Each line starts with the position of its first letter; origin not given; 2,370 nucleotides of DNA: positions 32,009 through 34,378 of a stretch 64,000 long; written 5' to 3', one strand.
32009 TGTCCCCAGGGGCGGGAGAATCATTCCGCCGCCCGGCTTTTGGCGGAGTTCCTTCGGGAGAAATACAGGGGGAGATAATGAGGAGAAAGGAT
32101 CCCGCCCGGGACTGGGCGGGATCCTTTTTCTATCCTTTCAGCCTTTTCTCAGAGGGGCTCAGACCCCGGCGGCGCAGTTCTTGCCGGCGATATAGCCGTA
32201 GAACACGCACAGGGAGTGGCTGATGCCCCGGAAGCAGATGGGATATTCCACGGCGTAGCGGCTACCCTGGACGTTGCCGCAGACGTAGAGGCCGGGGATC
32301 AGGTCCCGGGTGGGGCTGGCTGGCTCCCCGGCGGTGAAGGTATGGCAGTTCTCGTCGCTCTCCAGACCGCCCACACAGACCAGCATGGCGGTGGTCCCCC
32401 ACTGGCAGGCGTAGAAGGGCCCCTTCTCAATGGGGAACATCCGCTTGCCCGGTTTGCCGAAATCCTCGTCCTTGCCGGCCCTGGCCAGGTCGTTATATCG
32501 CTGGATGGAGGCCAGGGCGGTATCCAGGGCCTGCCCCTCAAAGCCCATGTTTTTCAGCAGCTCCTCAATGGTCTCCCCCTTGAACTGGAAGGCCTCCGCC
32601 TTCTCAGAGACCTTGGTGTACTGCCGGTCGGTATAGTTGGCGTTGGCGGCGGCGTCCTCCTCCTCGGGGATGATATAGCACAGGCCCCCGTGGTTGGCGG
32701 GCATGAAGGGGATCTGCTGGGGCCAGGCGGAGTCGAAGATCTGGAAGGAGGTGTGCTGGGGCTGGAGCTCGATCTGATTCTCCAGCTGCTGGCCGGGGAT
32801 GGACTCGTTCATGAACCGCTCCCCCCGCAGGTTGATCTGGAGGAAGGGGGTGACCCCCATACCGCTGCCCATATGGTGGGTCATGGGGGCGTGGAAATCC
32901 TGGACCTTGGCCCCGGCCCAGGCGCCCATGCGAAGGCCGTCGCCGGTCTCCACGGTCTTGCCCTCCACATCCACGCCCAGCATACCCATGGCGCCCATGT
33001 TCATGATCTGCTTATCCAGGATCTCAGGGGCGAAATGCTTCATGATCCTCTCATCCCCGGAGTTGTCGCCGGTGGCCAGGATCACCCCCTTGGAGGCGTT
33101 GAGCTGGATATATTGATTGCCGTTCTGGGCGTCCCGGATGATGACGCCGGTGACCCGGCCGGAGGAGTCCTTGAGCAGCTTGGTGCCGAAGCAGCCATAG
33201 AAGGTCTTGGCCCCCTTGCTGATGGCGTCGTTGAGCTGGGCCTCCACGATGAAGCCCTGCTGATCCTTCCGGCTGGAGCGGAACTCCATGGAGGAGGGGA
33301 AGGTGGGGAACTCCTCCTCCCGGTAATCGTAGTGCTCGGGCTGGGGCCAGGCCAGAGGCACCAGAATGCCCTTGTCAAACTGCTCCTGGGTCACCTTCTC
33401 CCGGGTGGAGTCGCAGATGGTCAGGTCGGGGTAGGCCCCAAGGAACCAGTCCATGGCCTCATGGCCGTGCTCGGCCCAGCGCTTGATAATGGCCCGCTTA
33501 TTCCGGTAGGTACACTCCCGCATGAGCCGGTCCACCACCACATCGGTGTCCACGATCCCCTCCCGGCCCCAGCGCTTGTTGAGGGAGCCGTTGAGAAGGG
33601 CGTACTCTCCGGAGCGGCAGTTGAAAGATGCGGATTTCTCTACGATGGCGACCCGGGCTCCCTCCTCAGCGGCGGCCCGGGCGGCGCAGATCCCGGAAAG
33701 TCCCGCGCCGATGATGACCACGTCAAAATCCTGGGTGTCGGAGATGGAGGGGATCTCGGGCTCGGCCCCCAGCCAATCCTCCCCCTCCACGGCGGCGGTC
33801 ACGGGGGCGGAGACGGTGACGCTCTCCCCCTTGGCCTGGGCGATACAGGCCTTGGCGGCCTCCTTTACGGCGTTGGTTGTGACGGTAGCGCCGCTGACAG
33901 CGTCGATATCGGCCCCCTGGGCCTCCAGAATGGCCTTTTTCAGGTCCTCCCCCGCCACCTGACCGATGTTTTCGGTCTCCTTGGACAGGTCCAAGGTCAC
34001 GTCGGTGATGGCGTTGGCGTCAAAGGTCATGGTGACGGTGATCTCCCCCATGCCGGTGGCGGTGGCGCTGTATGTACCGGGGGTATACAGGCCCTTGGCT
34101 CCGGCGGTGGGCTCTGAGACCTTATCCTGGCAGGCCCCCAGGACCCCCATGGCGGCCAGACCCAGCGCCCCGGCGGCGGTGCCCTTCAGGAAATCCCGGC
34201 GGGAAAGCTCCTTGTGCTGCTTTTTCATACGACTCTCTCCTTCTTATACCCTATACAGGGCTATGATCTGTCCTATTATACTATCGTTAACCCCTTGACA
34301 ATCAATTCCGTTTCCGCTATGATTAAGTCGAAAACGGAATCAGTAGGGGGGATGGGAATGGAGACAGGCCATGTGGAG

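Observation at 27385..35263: Self-contained extracytoplasmic respiration module: Tat exporter plus two [LysR + flavinylated flavo-lipoprotein] cassettes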

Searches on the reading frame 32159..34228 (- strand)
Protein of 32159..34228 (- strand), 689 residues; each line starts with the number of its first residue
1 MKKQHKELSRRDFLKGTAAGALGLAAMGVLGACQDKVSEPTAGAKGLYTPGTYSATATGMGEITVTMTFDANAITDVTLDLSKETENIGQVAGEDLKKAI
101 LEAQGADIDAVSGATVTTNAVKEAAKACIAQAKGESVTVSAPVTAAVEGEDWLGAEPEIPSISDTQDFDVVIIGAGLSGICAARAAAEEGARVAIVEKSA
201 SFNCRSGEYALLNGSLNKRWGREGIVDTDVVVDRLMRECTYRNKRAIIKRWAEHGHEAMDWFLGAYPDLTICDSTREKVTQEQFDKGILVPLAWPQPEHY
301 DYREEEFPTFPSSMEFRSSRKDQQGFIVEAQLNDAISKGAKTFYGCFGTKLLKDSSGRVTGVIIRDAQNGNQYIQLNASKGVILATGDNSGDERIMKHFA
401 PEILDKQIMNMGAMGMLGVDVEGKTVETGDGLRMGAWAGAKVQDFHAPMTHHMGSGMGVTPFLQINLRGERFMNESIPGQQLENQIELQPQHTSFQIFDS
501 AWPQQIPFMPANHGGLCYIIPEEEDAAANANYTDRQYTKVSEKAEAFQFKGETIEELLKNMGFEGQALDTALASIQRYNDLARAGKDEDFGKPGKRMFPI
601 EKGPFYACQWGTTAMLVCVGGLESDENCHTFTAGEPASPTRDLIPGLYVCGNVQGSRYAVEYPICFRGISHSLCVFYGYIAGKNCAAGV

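Call 3: search_protein_families(library=pfam, proteins=[window:32159-34228:-], max_evalue=0.01)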
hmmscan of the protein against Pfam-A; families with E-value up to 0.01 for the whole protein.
window:32159-34228:- (689 aa): 15 families
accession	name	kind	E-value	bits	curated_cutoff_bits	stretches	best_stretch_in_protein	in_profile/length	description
PF00890.30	FAD_binding_2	-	4.4e-33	115.5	20.4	1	169-660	1-405/414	FAD binding domain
PF04205.19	FMN_bind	-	2e-12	48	22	1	61-129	4-76/77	FMN-binding domain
PF01266.30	DAO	-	8.4e-12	45.7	27.9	1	169-394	1-208/353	FAD dependent oxidoreductase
PF12831.13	FAD_oxidored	-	8.4e-07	29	27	1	169-199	1-31/416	FAD dependent oxidoreductase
PF13450.12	NAD_binding_8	-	6.2e-06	26.8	21.9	1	172-208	1-39/68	NAD(P)-binding Rossmann-like domain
PF10518.14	TAT_signal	-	1e-05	25.7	22.7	1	7-26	1-20/21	TAT (twin-arginine translocation) pathway signal sequence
PF01946.23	Thi4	-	1.1e-05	25.2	26.2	1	164-202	14-53/235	Thi4 family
PF03486.20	HI0933_like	-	6.3e-05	23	50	1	169-201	2-34/244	HI0933-like protein Rossmann domain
PF07992.20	Pyr_redox_2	-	0.0001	22.3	26.1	1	168-200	1-31/291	Pyridine nucleotide-disulphide oxidoreductase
PF01134.28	GIDA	-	0.00037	20.1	22.1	1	169-198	1-30/391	Glucose inhibited division protein A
PF01494.25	FAD_binding_3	-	0.00056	19.7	22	1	168-201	2-35/349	FAD binding domain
PF01262.27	AlaDh_PNT_C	-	0.00089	19.2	23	1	162-200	23-61/214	Alanine dehydrogenase/PNT, C-terminal domain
PF13738.12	Pyr_redox_3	-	0.0015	18.3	30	1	116-203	116-200/305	Pyridine nucleotide-disulphide oxidoreductase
PF04820.20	Trp_halogenase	-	0.0054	16.1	21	0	169-268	1-98/458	Tryptophan halogenase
PF00070.33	Pyr_redox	-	0.0082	17.1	22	0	170-202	2-34/82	Pyridine nucleotide-disulphide oxidoreductase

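Call 4: search_protein_families(library=ncbifam, proteins=[window:32159-34228:-], max_evalue=0.01)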
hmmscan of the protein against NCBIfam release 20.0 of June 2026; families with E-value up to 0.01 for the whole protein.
window:32159-34228:- (689 aa): 98 families (the best 25 are shown)
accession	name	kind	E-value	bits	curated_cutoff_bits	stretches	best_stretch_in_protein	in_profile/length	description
NF053717.1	VnlPnlRedVprA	equivalog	1.6e-37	129.5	600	2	331-681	137-474/481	vinyl phenol reductase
NF005511.0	PRK07121.1-4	equivalog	1e-31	110.1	466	2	372-687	261-541/553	FAD-binding protein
TIGR01813.1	flavo_cyto_c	subfamily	6.1e-29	101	285.45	2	318-682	122-443/444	flavocytochrome c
NF005510.0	PRK07121.1-3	subfamily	1.2e-26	93.5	481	2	167-505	22-346/492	FAD-binding protein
NF009478.0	PRK12844.1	equivalog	3.2e-23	81.8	789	2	324-686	208-549/559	3-ketosteroid-delta-1-dehydrogenase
NF004789.0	PRK06134.1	subfamily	4.9e-23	81.5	747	3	550-686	428-568/581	FAD-dependent oxidoreductase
NF009473.0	PRK12835.1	subfamily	1.6e-22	79.7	837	2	349-687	237-568/585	FAD-binding protein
NF005512.0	PRK07121.1-5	subfamily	6.2e-22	77.8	812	3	323-501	179-342/489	FAD-binding protein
NF005508.0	PRK07121.1-1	equivalog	6.6e-22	77.7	537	3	327-509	178-354/497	FAD-binding protein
NF009476.0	PRK12839.1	equivalog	1.5e-20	72.9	940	3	548-687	424-566/572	FAD-dependent oxidoreductase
NF005882.1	PRK07843.1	equivalog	3.3e-19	68.7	788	3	548-683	407-545/547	3-oxosteroid 1-dehydrogenase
NF009477.0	PRK12843.1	equivalog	2.6e-18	65.8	758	2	545-681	425-564/578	FAD-dependent oxidoreductase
NF005509.0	PRK07121.1-2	subfamily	5.3e-18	64.9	630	1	320-687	198-523/527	FAD-binding protein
NF005064.0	PRK06481.1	equivalog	5.8e-18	64.9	542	3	166-264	60-160/506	flavocytochrome c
NF053677.1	Desat2ChcC2Cyan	equivalog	1.7e-17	63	900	3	545-687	408-553/558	4-oxocyclohex-2-ene-1-carboxylate 5-dehydrogenase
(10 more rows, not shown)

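Call 12: search_solved_structures(query=window:32159-34228:-, max_evalue=0.001)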
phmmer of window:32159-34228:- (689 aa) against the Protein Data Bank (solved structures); distinct sequences matched with E-value up to 0.001: 23.
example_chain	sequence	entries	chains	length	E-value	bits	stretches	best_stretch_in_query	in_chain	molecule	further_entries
1d4d_A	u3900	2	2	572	4.2e-20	75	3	331-502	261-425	FLAVOCYTOCHROME C FUMARATE REDUCTASE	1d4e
1d4c_A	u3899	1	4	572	8.7e-20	74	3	331-502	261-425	FLAVOCYTOCHROME C FUMARATE REDUCTASE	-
1kss_A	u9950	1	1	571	5.3e-19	71.4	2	553-685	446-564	flavocytochrome c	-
1jrx_A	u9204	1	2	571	6.8e-19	71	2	167-270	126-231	FLAVOCYTOCHROME C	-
1lj1_A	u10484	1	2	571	6.8e-19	71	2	167-270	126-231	flavocytochrome c3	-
1ksu_A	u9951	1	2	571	8.2e-19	70.8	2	167-270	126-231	flavocytochrome c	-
1m64_A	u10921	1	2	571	1.1e-18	70.3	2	167-270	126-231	flavocytochrome c3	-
2b7r_A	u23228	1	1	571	1.2e-18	70.3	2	167-270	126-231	Fumarate reductase flavoprotein subunit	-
1p2e_A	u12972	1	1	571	1.2e-18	70.2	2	167-270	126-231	flavocytochrome c3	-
1qjd_A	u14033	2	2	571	1.2e-18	70.2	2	167-270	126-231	FLAVOCYTOCHROME C3 | Fumarate reductase flavoprotein subunit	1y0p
1p2h_A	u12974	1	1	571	1.2e-18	70.2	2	167-270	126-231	flavocytochrome c3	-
2b7s_A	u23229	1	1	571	1.3e-18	70.2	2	167-270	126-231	Fumarate reductase flavoprotein subunit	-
1jry_A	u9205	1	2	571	1.3e-18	70.2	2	167-270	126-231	FLAVOCYTOCHROME C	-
1e39_A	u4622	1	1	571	1.3e-18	70.1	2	167-270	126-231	FUMARATE REDUCTASE FLAVOPROTEIN SUBUNIT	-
1jrz_A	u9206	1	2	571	1.5e-18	69.9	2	167-270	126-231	FLAVOCYTOCHROME C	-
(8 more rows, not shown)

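Call 30: search_solved_structures(query=window:32159-34228:-, max_evalue=1e-12, show_alignments=3)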
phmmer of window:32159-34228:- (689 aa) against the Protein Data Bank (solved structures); distinct sequences matched with E-value up to 1e-12: 17.
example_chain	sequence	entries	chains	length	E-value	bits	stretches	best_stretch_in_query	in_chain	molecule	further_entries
1d4d_A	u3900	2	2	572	4.2e-20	75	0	331-502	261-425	FLAVOCYTOCHROME C FUMARATE REDUCTASE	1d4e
1d4c_A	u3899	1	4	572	8.7e-20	74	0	331-502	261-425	FLAVOCYTOCHROME C FUMARATE REDUCTASE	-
1kss_A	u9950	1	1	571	5.3e-19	71.4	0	553-685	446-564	flavocytochrome c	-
1jrx_A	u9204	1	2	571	6.8e-19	71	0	167-270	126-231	FLAVOCYTOCHROME C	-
1lj1_A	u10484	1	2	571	6.8e-19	71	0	167-270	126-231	flavocytochrome c3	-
1ksu_A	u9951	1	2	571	8.2e-19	70.8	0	167-270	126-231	flavocytochrome c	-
1m64_A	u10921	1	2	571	1.1e-18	70.3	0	167-270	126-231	flavocytochrome c3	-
2b7r_A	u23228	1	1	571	1.2e-18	70.3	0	167-270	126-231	Fumarate reductase flavoprotein subunit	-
1p2e_A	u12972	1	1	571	1.2e-18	70.2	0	167-270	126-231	flavocytochrome c3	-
1qjd_A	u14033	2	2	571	1.2e-18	70.2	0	167-270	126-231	FLAVOCYTOCHROME C3 | Fumarate reductase flavoprotein subunit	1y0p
1p2h_A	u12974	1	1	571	1.2e-18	70.2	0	167-270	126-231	flavocytochrome c3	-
2b7s_A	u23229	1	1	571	1.3e-18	70.2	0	167-270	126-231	Fumarate reductase flavoprotein subunit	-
1jry_A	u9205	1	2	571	1.3e-18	70.2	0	167-270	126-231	FLAVOCYTOCHROME C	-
1e39_A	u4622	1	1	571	1.3e-18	70.1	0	167-270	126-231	FUMARATE REDUCTASE FLAVOPROTEIN SUBUNIT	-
1jrz_A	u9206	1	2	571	1.5e-18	69.9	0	167-270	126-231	FLAVOCYTOCHROME C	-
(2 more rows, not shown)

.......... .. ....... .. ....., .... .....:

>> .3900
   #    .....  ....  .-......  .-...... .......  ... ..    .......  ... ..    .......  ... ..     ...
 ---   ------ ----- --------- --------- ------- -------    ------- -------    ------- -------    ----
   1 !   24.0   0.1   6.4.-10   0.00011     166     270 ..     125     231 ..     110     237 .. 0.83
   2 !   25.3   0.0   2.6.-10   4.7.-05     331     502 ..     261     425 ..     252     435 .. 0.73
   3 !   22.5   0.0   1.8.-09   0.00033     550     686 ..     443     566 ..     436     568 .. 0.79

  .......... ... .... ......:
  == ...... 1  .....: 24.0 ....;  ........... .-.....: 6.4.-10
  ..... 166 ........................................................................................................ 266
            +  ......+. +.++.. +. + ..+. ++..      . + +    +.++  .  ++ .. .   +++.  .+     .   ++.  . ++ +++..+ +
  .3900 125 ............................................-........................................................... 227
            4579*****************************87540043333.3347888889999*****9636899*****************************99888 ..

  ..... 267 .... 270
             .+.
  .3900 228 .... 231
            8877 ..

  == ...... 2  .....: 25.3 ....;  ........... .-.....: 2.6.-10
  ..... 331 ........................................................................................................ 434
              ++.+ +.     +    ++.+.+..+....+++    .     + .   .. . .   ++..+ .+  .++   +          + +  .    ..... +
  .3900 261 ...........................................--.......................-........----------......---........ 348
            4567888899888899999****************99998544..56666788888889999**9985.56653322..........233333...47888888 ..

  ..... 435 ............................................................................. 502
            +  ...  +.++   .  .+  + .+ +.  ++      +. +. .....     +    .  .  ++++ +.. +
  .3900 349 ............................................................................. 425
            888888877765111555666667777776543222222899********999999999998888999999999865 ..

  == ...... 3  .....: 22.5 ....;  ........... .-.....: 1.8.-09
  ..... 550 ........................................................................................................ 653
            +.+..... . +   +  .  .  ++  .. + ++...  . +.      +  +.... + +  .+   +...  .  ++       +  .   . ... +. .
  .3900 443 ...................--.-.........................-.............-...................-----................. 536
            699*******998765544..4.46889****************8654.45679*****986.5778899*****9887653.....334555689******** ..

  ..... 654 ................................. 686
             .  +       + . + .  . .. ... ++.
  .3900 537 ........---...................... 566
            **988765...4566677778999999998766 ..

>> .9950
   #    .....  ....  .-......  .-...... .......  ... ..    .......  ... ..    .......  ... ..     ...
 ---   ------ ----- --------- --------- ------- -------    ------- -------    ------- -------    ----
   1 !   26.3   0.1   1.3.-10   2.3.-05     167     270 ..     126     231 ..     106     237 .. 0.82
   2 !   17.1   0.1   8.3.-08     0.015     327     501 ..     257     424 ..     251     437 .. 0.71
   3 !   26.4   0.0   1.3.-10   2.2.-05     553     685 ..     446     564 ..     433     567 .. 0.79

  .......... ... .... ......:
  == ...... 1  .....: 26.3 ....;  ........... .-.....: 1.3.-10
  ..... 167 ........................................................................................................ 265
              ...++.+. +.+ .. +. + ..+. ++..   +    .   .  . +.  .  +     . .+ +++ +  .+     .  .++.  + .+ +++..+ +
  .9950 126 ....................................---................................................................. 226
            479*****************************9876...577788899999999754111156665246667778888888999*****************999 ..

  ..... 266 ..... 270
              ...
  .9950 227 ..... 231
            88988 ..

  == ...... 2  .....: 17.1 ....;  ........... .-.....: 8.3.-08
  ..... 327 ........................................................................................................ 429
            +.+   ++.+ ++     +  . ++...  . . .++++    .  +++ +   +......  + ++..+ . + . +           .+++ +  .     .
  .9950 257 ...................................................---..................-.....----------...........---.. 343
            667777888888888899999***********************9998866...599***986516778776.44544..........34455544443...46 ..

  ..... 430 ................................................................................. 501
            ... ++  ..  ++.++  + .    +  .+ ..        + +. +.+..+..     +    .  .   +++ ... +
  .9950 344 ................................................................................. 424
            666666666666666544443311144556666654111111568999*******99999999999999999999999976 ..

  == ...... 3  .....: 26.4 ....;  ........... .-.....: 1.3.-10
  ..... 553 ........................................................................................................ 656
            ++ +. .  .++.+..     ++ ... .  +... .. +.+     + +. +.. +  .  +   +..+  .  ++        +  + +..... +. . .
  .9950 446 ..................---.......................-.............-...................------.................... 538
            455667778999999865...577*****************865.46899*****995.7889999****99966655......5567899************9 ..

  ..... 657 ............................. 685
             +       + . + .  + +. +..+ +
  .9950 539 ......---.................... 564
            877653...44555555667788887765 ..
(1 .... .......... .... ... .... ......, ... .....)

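Call 33: find_homologous_proteins(query=window:32159-34228:-)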
Query window:32159-34228:- (689 aa): 6911 proteins with E <= 0.001 among 8000 candidates; the best 120 are listed.
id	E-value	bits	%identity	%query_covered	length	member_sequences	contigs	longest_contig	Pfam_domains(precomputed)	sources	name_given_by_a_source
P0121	0.0e+0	1589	100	100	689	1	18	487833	PF01946.24,PF01266.31,PF10518.15,PF13450.13,PF00890.31,PF04205.20,PF12831.14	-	-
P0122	0.0e+0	1498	93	100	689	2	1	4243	PF01946.24,PF01266.31,PF10518.15,PF13450.13,PF00890.31,PF04205.20,PF12831.14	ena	-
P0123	0.0e+0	1438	89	100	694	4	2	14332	PF01946.24,PF01266.31,PF10518.15,PF13450.13,PF00890.31,PF04205.20,PF12831.14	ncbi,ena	-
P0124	0.0e+0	1436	89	100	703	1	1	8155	PF01946.24,PF01266.31,PF10518.15,PF13450.13,PF00890.31,PF04205.20,PF12831.14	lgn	-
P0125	0.0e+0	1321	80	100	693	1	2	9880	PF01946.24,PF01266.31,PF10518.15,PF13450.13,PF00890.31,PF04205.20,PF12831.14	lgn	-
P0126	0.0e+0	1319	80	100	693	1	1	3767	PF01946.24,PF01266.31,PF10518.15,PF13450.13,PF00890.31,PF04205.20,PF12831.14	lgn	-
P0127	0.0e+0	1286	78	100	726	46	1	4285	PF01946.24,PF01266.31,PF13450.13,PF00890.31,PF04205.20,PF12831.14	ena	-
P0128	0.0e+0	1274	99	79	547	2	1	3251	PF01946.24,PF01266.31,PF13450.13,PF00890.31,PF12831.14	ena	-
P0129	0.0e+0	1258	77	100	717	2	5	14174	PF01946.24,PF01266.31,PF13450.13,PF00890.31,PF04205.20,PF12831.14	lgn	-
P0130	0.0e+0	1248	78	99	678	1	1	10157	PF01946.24,PF01266.31,PF10518.15,PF13450.13,PF00890.31,PF04205.20,PF07992.21,PF12831.14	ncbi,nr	ncbi:MAG: FAD-dependent oxidoreductase [Clostridia bacterium]|nr:FAD-dependent oxidoreductase [Clost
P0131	0.0e+0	1240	76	99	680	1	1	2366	PF01946.24,PF01266.31,PF13450.13,PF00890.31,PF04205.20,PF07992.21,PF12831.14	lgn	-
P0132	0.0e+0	1225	78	100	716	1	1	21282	PF01946.24,PF01266.31,PF13450.13,PF00890.31,PF04205.20,PF07992.21,PF03486.21,PF12831.14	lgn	-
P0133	0.0e+0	1220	76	99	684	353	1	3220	PF01946.24,PF01266.31,PF13450.13,PF00890.31,PF04205.20,PF07992.21,PF12831.14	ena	-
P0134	0.0e+0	1220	76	99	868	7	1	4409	PF01946.24,PF01266.31,PF13450.13,PF00890.31,PF04205.20,PF12831.14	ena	-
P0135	0.0e+0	1218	76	99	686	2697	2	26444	PF01266.31,PF00890.31,PF04205.20,PF12831.14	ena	-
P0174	0.0e+0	1171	75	99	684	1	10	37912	PF01946.24,PF01266.31,PF13450.13,PF00890.31,PF04205.20,PF07992.21,PF12831.14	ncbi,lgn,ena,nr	ncbi:MAG: FAD-dependent oxidoreductase [Blautia sp.]|nr:FAD-dependent oxidoreductase [Blautia sp.]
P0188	0.0e+0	1160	73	99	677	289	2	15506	PF01266.31,PF00890.31,PF04205.20,PF12831.14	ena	-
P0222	0.0e+0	1071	68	99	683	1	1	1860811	PF01946.24,PF01266.31,PF13450.13,PF00890.31,PF04205.20,PF07992.21,PF03486.21,PF12831.14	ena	-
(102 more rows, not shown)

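Call 34: list_cluster_members(proteins=[P0135, P0174, P0133, P0188, P0032, P0024, P0041, P0013])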
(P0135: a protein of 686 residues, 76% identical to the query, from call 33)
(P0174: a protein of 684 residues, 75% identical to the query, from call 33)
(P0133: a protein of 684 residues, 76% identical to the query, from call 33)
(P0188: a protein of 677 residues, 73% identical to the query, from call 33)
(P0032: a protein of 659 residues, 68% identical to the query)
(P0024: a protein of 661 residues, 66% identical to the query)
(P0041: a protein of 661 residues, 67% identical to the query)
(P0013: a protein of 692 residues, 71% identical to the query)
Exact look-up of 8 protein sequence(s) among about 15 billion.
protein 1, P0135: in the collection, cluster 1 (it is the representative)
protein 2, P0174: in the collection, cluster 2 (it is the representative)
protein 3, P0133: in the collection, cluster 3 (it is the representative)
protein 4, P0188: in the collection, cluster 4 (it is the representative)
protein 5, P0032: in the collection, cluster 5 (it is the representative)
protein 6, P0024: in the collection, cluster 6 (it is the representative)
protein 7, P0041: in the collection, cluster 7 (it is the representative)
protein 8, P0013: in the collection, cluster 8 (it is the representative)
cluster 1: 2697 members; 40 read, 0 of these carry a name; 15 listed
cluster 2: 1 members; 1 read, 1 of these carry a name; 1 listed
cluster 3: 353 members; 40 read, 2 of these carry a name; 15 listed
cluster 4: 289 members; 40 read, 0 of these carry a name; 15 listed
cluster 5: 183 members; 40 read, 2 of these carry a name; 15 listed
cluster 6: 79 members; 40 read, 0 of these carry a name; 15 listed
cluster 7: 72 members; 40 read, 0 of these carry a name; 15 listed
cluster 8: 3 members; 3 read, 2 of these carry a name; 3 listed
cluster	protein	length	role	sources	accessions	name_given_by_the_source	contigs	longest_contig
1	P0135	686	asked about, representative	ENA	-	-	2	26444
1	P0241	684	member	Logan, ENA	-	-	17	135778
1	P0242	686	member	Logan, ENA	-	-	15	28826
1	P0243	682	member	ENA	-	-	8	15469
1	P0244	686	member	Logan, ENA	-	-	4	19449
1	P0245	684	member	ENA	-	-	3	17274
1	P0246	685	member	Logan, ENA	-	-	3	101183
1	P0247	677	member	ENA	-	-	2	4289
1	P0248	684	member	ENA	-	-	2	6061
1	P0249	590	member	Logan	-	-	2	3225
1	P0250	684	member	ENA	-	-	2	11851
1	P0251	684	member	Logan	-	-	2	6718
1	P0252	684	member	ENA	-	-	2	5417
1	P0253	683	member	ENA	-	-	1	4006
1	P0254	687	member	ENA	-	-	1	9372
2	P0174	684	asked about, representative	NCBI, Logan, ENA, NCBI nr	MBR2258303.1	MAG: FAD-dependent oxidoreductase [Blautia sp.] | FAD-dependent oxidoreductase [Blautia sp.]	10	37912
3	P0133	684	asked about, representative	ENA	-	-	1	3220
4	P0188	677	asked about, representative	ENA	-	-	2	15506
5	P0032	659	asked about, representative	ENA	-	-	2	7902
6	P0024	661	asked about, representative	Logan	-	-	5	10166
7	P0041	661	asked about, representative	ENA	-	-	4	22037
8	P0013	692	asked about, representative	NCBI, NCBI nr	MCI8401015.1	MAG: FAD-binding protein [Lachnospiraceae bacterium] | FAD-binding protein [Lachnospiraceae bacterium]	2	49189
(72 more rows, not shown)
